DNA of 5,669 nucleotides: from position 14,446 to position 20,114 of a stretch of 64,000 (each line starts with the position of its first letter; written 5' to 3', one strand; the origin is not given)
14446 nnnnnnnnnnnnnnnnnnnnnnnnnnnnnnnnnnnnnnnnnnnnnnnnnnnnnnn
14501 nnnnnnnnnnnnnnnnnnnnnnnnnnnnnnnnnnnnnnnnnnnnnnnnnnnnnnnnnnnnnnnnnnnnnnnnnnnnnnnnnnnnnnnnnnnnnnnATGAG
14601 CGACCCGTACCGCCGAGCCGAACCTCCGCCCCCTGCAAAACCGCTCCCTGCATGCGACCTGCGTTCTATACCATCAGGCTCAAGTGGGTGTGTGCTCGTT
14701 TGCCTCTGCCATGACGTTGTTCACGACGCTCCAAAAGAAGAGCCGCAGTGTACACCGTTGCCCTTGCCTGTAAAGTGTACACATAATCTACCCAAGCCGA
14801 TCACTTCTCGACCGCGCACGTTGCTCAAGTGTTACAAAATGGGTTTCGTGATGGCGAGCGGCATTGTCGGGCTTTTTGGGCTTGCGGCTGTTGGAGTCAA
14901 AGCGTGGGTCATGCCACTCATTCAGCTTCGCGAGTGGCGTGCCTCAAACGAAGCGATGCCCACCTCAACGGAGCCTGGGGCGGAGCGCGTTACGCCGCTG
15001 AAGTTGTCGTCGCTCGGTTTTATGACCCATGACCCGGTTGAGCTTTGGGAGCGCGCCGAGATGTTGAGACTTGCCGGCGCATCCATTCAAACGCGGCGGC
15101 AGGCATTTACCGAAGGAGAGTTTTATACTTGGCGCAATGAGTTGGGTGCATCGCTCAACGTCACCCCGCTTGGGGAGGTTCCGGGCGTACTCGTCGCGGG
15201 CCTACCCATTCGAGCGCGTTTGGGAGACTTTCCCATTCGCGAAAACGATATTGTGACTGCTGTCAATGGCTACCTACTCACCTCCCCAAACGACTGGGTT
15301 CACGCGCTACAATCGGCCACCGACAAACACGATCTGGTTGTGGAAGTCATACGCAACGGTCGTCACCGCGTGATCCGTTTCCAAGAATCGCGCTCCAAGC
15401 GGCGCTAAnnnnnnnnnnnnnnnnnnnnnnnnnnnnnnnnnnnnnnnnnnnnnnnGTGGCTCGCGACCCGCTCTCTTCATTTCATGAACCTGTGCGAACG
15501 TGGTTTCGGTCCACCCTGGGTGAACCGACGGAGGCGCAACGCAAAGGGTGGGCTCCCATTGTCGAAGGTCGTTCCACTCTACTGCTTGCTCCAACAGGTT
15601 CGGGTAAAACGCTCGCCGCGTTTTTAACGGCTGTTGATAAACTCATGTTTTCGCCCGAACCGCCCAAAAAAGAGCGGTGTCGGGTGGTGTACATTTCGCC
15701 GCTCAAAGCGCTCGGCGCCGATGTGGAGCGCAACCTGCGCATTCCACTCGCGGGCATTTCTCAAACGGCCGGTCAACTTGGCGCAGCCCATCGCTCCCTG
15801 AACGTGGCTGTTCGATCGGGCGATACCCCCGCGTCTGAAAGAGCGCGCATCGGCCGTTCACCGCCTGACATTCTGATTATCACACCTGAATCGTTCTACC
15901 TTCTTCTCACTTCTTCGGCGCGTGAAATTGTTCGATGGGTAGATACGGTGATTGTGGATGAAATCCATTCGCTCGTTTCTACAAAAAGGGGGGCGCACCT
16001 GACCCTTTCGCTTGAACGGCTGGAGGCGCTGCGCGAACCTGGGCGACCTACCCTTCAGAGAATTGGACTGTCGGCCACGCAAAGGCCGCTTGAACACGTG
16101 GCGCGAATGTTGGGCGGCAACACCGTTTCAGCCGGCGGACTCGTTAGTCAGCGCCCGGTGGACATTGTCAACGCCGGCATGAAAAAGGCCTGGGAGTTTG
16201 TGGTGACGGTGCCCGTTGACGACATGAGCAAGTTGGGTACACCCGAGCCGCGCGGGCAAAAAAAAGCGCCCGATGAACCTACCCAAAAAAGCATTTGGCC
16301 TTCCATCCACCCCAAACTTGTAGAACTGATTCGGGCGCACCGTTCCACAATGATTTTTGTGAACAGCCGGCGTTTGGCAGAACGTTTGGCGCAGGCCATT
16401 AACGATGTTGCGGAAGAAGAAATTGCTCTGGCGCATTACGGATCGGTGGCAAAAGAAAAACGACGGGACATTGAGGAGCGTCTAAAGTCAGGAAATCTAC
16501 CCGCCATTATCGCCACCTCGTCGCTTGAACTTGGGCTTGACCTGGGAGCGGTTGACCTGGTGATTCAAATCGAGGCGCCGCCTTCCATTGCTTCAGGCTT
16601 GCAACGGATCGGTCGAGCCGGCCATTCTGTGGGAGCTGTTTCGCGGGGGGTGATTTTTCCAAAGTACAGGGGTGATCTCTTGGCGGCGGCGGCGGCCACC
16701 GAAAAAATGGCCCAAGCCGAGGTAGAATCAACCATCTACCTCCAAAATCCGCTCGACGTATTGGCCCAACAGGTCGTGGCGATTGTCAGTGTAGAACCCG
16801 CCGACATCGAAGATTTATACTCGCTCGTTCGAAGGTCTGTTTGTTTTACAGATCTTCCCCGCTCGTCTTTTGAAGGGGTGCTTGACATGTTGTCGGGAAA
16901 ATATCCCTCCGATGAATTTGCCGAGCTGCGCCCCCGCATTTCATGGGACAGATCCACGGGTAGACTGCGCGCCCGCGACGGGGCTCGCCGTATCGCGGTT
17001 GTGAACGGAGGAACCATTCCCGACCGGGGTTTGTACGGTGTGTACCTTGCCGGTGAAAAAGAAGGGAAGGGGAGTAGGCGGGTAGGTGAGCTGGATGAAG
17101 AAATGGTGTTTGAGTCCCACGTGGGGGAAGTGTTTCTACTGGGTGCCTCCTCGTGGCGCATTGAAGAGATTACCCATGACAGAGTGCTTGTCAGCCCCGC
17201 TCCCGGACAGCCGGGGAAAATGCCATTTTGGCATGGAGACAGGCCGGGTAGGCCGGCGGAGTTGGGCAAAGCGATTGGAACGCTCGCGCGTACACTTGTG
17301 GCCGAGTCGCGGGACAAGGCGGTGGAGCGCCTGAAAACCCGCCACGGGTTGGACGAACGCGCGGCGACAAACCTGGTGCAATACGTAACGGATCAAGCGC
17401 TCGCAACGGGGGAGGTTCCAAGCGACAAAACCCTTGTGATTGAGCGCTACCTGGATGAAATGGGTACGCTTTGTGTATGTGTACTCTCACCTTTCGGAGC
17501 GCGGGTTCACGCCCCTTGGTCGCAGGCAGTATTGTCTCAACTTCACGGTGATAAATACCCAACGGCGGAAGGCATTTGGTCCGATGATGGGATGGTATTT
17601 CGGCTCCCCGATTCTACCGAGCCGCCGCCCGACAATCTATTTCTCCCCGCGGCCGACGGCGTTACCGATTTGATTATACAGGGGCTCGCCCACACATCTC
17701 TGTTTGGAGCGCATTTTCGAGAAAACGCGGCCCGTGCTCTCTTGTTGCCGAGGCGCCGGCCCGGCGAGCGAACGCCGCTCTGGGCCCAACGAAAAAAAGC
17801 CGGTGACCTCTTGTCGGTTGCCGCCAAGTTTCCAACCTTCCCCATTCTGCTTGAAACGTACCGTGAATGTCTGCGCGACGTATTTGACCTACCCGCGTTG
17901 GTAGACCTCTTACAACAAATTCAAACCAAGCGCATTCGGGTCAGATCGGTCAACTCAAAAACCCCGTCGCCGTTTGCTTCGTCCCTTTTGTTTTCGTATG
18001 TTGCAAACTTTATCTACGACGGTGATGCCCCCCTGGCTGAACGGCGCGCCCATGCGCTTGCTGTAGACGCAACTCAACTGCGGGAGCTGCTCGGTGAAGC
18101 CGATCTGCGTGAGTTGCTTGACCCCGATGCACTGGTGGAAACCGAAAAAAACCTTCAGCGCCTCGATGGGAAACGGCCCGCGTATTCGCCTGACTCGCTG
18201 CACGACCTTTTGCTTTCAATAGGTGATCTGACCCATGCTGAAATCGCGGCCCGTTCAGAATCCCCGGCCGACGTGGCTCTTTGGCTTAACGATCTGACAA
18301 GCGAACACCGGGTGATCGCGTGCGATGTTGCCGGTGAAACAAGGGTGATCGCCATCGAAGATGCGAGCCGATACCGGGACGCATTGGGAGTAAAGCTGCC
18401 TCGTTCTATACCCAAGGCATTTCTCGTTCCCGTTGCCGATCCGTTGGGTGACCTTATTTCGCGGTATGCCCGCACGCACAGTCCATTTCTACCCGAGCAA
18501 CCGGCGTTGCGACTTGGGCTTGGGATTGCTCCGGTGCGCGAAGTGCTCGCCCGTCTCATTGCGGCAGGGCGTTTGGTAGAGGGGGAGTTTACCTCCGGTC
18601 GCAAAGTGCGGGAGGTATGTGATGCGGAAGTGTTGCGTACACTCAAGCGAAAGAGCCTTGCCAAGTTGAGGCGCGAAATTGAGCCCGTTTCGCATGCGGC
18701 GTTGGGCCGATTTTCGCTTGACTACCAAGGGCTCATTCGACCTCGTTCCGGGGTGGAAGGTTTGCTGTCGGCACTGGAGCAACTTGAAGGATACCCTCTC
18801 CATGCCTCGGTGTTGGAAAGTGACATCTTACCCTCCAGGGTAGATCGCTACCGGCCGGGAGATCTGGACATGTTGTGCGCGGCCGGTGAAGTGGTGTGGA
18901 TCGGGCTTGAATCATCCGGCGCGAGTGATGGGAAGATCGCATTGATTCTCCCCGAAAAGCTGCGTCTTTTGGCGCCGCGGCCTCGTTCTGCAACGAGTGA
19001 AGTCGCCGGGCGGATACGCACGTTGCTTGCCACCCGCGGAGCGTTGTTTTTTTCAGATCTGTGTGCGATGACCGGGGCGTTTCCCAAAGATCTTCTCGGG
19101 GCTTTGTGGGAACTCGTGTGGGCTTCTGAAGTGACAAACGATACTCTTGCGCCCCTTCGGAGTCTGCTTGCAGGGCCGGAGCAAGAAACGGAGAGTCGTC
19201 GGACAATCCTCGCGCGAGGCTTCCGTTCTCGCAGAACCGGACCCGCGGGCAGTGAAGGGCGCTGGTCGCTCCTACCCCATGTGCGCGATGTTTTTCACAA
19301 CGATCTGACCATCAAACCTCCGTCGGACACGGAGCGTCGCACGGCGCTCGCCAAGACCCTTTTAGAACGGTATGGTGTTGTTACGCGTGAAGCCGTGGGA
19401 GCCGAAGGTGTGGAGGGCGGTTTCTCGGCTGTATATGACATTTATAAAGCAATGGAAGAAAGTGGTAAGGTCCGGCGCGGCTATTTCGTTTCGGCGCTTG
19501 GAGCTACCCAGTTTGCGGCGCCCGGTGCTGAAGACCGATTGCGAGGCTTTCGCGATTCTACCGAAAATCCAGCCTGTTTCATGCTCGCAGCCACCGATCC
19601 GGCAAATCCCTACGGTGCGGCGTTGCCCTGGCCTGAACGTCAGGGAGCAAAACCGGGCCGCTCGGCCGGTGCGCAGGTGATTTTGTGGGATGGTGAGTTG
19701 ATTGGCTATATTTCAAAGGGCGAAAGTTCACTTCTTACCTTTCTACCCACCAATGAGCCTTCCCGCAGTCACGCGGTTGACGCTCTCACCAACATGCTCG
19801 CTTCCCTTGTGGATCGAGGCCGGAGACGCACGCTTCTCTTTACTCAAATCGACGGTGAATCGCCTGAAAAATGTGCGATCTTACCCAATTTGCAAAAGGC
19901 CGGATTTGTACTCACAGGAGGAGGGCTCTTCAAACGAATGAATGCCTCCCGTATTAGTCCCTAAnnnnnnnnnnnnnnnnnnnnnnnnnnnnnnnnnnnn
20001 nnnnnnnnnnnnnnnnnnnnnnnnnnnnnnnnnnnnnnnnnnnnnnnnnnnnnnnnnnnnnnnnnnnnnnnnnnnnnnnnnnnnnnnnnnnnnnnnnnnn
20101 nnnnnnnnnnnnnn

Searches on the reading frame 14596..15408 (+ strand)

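Call 10: search_protein_families(library=pfam, proteins=[window:14596-15408:+], max_evalue=0.01)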
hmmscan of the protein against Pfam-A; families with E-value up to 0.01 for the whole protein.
window:14596-15408:+ (270 aa): 2 families
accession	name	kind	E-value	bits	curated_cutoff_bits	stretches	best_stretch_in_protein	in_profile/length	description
PF13180.12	PDZ_2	-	0.0036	18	27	1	214-258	30-74/80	PDZ domain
PF17820.7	PDZ_6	-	0.0056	16.9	27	1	214-244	16-46/54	PDZ domain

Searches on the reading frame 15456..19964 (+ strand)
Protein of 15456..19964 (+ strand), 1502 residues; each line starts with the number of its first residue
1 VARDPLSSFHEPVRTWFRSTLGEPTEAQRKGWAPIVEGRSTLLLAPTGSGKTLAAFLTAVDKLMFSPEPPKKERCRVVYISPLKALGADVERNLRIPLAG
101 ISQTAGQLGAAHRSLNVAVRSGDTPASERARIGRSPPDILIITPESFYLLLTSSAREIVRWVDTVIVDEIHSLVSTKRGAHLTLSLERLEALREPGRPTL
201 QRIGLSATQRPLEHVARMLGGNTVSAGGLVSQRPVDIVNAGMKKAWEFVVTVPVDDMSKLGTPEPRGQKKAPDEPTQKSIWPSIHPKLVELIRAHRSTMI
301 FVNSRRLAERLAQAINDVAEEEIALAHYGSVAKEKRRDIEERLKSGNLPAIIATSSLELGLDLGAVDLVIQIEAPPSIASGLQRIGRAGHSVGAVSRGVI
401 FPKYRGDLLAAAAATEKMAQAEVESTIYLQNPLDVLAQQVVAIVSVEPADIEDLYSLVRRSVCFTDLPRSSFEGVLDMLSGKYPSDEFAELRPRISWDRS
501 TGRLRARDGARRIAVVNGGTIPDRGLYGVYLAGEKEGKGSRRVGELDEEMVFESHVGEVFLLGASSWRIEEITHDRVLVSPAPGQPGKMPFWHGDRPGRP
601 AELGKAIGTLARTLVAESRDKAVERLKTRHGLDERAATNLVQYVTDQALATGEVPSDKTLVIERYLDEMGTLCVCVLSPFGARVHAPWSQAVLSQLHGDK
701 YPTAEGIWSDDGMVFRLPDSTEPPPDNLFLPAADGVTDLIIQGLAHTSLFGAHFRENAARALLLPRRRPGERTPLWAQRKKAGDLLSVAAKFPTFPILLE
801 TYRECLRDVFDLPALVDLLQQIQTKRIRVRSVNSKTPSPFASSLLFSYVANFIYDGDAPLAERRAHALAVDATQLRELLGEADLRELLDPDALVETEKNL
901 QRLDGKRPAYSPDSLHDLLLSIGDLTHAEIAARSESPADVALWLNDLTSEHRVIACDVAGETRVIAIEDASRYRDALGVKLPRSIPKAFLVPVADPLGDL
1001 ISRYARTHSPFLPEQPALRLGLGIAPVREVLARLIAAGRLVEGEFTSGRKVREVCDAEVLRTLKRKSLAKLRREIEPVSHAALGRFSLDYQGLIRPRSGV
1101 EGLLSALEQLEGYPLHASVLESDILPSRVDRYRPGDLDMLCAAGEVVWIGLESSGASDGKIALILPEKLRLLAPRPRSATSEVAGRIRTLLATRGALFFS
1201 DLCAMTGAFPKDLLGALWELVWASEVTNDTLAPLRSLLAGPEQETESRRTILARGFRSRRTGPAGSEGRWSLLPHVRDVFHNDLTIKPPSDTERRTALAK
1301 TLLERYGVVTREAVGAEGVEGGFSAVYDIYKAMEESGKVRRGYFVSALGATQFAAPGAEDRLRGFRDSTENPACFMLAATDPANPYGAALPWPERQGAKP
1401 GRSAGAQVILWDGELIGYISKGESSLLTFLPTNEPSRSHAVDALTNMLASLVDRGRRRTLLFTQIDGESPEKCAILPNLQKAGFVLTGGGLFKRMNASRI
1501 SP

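Call 10: search_protein_families(library=pfam, proteins=[window:15456-19964:+], max_evalue=0.01)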
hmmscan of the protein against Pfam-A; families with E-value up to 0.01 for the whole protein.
window:15456-19964:+ (1502 aa): 9 families
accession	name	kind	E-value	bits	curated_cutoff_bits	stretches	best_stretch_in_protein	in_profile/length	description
PF19306.5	WH_Lhr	-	7.4e-51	172.3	27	1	416-589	1-168/168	Large helicase-related protein, winged helix domain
PF08494.16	DEAD_assoc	-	1.3e-48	165.8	23.5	1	654-841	1-191/191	DEAD/H associated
PF23234.1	WH4_Lhr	-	1.4e-31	108.3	27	1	1289-1371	2-84/87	Large helicase-related protein, winged-helix domain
PF00270.35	DEAD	-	6.1e-28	98.1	26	1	25-210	1-161/167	DEAD/DEAH box helicase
PF23236.1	WH2_Lhr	-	6.7e-19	68.8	27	1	886-992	1-105/105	Large helicase-related protein, winged-helix domain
PF00271.37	Helicase_C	-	1.3e-16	61.2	23.5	1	288-389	6-107/110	Helicase conserved C-terminal domain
PF23235.1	WH3_Lhr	-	1.7e-15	57.5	27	1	1078-1166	1-90/95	Large helicase-related protein, winged-helix domain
PF04851.21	ResIII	-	0.001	19.4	22.5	1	39-208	24-161/164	Type III restriction enzyme, res subunit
PF22590.2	Cas3-like_C_2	-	0.0018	19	27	1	297-388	4-101/106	CRISPR-associated nuclease/helicase Cas3, C-terminal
